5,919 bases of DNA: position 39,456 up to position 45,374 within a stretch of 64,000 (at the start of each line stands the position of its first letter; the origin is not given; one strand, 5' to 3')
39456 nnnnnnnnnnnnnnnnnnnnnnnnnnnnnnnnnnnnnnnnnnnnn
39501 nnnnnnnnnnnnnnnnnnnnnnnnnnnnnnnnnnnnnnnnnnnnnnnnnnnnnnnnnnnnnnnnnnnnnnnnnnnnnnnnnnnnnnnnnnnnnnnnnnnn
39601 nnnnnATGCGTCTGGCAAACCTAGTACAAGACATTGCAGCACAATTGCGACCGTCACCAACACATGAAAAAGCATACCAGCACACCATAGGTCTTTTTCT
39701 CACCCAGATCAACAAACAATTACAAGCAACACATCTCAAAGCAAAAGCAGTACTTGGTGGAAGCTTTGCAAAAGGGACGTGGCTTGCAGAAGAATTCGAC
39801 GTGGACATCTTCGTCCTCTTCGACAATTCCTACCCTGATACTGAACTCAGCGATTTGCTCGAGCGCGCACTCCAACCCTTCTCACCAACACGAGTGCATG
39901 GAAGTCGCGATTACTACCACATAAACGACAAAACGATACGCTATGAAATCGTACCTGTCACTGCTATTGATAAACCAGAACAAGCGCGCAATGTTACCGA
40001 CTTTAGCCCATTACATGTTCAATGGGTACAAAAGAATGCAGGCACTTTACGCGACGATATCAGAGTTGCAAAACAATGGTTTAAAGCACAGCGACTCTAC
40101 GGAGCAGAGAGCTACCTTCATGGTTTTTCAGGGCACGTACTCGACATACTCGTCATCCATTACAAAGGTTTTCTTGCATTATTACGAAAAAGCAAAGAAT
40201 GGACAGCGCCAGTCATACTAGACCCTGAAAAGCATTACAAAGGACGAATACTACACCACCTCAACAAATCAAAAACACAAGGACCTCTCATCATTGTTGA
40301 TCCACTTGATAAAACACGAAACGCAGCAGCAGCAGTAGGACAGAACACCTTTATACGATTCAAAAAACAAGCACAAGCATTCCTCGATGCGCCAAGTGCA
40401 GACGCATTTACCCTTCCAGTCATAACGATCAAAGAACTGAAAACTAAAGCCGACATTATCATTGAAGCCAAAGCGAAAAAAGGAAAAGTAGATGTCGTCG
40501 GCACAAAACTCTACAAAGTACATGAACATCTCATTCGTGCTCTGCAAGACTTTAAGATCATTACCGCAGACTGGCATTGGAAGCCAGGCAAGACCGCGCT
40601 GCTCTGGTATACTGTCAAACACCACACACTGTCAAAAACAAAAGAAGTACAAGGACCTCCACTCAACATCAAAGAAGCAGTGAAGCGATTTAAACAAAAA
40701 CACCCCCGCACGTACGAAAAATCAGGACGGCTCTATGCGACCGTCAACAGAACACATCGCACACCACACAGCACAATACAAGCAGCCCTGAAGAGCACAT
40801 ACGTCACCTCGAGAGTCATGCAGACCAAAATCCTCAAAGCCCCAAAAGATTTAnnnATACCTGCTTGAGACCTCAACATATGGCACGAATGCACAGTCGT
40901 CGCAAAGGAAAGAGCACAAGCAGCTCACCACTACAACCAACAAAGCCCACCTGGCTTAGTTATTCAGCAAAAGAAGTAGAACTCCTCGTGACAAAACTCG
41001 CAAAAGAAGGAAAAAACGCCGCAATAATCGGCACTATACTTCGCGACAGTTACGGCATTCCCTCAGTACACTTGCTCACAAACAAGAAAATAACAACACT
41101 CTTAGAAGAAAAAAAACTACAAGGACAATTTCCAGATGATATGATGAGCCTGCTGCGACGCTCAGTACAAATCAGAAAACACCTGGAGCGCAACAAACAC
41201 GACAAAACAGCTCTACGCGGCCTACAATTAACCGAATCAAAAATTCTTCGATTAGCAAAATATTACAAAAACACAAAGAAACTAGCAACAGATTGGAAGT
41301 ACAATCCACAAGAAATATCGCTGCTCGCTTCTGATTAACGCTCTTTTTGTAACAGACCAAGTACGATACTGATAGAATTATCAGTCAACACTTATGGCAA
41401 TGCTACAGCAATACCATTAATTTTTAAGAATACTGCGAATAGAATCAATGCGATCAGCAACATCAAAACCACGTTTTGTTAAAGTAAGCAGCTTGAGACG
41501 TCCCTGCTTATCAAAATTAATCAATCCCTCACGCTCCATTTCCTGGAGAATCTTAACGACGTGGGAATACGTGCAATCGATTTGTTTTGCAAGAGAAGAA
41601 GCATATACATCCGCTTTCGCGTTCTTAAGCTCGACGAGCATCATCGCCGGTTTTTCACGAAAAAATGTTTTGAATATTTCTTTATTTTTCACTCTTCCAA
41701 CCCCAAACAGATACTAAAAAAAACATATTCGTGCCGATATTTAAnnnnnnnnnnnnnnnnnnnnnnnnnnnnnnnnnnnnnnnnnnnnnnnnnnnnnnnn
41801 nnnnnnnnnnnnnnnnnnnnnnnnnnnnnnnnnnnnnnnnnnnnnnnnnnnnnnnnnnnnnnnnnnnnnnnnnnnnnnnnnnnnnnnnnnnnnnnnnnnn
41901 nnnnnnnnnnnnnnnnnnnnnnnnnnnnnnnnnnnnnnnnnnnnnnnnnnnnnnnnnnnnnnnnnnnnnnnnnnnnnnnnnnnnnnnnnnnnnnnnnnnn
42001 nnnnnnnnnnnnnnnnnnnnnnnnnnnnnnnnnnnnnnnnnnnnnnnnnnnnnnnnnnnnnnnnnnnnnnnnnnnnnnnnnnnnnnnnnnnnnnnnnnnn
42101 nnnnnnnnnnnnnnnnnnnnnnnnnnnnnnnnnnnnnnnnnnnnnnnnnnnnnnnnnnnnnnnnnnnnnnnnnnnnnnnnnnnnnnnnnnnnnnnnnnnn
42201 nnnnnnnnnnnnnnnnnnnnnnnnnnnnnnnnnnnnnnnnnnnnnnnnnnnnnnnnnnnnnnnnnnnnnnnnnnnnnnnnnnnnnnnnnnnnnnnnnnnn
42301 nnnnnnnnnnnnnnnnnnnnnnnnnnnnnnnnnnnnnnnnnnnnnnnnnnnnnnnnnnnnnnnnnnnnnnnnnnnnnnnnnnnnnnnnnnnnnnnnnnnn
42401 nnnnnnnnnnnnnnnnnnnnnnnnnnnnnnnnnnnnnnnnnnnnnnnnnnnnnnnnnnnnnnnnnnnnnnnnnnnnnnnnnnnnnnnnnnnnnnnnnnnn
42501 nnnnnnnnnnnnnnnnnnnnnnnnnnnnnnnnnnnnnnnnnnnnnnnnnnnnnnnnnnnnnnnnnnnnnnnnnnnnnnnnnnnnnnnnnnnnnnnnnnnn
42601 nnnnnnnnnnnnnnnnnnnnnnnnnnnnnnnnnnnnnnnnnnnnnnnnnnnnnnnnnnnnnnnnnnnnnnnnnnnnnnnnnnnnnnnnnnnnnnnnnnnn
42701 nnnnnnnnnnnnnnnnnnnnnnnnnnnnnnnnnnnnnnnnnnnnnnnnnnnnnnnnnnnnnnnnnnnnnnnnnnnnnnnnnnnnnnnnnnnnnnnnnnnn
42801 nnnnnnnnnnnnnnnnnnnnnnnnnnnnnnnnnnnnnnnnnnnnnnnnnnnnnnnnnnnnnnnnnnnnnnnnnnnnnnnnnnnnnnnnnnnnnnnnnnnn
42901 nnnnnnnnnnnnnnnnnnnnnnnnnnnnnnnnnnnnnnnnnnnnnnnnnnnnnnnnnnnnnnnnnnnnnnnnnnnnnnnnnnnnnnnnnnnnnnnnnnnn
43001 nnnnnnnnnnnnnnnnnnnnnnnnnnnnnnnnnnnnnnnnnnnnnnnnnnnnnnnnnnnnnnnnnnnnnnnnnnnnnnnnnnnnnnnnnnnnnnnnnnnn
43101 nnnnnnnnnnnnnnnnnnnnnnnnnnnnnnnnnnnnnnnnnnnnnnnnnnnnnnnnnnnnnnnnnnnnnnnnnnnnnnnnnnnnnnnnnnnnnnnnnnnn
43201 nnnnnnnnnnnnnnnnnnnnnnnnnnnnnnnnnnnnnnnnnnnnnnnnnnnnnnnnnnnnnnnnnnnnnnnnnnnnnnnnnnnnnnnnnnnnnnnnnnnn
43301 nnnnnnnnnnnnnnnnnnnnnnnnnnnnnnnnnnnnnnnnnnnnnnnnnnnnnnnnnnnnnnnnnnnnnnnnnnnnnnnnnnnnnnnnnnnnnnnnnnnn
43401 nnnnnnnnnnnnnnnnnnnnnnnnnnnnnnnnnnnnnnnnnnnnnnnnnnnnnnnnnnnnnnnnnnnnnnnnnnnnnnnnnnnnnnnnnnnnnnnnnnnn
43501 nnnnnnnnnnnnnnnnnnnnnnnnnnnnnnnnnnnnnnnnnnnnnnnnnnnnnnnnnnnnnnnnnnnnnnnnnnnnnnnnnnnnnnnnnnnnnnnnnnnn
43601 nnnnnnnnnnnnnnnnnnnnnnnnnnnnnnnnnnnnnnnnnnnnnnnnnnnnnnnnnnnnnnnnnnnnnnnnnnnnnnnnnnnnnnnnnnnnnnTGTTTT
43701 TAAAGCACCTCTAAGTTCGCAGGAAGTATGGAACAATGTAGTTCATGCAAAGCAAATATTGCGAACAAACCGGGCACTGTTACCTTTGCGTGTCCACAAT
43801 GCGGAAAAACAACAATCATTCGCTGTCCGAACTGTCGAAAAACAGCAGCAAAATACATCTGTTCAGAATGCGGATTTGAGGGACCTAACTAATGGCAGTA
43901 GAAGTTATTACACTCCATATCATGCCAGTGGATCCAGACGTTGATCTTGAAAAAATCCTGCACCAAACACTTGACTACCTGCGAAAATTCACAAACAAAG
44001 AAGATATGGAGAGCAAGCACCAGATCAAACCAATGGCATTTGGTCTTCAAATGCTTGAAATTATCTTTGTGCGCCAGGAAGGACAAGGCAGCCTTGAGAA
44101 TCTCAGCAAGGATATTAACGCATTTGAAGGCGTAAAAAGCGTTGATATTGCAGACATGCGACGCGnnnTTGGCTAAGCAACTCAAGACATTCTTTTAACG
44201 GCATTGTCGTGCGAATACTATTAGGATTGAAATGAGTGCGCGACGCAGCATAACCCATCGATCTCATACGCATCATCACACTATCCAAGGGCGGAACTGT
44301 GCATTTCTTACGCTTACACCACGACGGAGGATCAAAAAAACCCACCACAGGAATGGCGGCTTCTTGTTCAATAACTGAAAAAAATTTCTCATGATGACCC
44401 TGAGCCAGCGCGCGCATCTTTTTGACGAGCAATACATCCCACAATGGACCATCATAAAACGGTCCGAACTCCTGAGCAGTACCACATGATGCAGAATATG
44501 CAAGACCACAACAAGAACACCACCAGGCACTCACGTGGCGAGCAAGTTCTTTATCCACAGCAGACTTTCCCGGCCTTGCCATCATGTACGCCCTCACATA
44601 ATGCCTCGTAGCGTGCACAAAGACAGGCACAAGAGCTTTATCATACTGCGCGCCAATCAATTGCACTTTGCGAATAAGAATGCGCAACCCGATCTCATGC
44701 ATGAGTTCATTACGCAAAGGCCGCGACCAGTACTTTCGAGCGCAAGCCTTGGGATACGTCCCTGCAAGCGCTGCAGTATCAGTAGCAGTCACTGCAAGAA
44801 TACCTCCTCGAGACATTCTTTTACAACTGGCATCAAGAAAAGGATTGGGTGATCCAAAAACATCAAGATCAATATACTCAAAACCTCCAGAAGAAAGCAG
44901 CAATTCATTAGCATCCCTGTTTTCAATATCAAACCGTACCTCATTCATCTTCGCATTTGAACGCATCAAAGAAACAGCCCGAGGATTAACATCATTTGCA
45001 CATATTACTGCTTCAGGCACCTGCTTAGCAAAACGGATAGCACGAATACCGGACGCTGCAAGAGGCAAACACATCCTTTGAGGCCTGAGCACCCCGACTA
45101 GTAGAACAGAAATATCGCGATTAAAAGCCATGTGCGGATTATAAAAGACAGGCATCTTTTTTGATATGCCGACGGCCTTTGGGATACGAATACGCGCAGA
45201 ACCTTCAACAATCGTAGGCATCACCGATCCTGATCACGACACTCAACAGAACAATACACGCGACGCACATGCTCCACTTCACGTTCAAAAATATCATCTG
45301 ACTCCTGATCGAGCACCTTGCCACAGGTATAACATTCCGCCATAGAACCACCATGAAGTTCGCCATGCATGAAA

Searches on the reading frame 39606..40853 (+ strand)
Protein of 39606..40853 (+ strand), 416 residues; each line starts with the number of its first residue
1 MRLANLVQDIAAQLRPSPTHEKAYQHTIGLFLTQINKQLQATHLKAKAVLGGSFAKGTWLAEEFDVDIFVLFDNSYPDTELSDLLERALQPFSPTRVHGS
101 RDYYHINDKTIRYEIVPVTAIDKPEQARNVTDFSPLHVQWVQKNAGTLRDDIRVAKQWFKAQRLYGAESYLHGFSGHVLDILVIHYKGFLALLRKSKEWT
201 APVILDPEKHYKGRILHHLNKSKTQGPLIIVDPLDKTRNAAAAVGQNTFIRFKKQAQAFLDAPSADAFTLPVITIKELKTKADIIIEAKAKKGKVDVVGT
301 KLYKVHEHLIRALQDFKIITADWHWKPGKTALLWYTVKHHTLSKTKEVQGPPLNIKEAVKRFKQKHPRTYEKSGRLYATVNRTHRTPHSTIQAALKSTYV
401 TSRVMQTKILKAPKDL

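Call 8: search_protein_families(library=pfam, proteins=[window:39606-40853:+], max_evalue=0.001)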
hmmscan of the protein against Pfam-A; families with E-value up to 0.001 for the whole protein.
window:39606-40853:+ (416 aa): 4 families
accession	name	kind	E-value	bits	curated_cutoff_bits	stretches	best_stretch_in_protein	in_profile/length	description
PF09249.16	tRNA_NucTransf2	-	3.5e-31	108.2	27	1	150-268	1-112/113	tRNA nucleotidyltransferase, second domain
PF01909.29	NTP_transf_2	-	1.8e-08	35.1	21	1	34-83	3-47/93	Nucleotidyltransferase domain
PF21133.2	CAA_C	-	2.9e-08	33.9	22.2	1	296-396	18-121/144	CCA-adding enzyme, C-terminal domain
PF18144.7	SMODS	-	0.00016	22.3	26.5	1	1-120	1-132/164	Second Messenger Oligonucleotide or Dinucleotide Synthetase domain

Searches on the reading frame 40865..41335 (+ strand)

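Call 65: search_protein_families(library=pfam, proteins=[window:40865-41335:+], max_evalue=0.001)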
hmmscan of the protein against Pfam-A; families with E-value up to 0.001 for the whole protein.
window:40865-41335:+ (157 aa): 2 families
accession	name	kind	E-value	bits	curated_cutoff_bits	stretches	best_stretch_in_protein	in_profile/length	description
PF08069.17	Ribosomal_S13_N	-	1.1e-23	83.5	25.4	1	6-65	1-60/60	Ribosomal S13/S15 N-terminal domain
PF00312.27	Ribosomal_S15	-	6.2e-11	42.7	31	1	86-153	15-80/81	Ribosomal protein S15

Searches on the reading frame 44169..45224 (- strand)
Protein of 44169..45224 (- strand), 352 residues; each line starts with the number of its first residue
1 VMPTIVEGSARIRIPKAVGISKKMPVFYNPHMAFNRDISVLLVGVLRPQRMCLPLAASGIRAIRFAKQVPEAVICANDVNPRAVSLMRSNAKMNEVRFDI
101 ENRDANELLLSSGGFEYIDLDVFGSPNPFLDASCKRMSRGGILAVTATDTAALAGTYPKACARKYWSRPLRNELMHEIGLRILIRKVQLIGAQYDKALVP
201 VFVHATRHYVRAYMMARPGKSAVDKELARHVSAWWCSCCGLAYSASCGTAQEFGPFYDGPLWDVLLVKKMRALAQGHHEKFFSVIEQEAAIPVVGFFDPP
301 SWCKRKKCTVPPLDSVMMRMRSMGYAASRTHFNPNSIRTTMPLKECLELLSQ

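Call 65: search_protein_families(library=pfam, proteins=[window:44169-45224:-], max_evalue=0.001)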
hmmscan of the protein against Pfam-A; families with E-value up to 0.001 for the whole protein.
window:44169-45224:- (352 aa): 1 family
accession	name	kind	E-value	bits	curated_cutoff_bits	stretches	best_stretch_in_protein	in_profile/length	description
PF02005.22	TRM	-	6.5e-93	312.4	27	1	8-350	1-375/376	N2,N2-dimethylguanosine tRNA methyltransferase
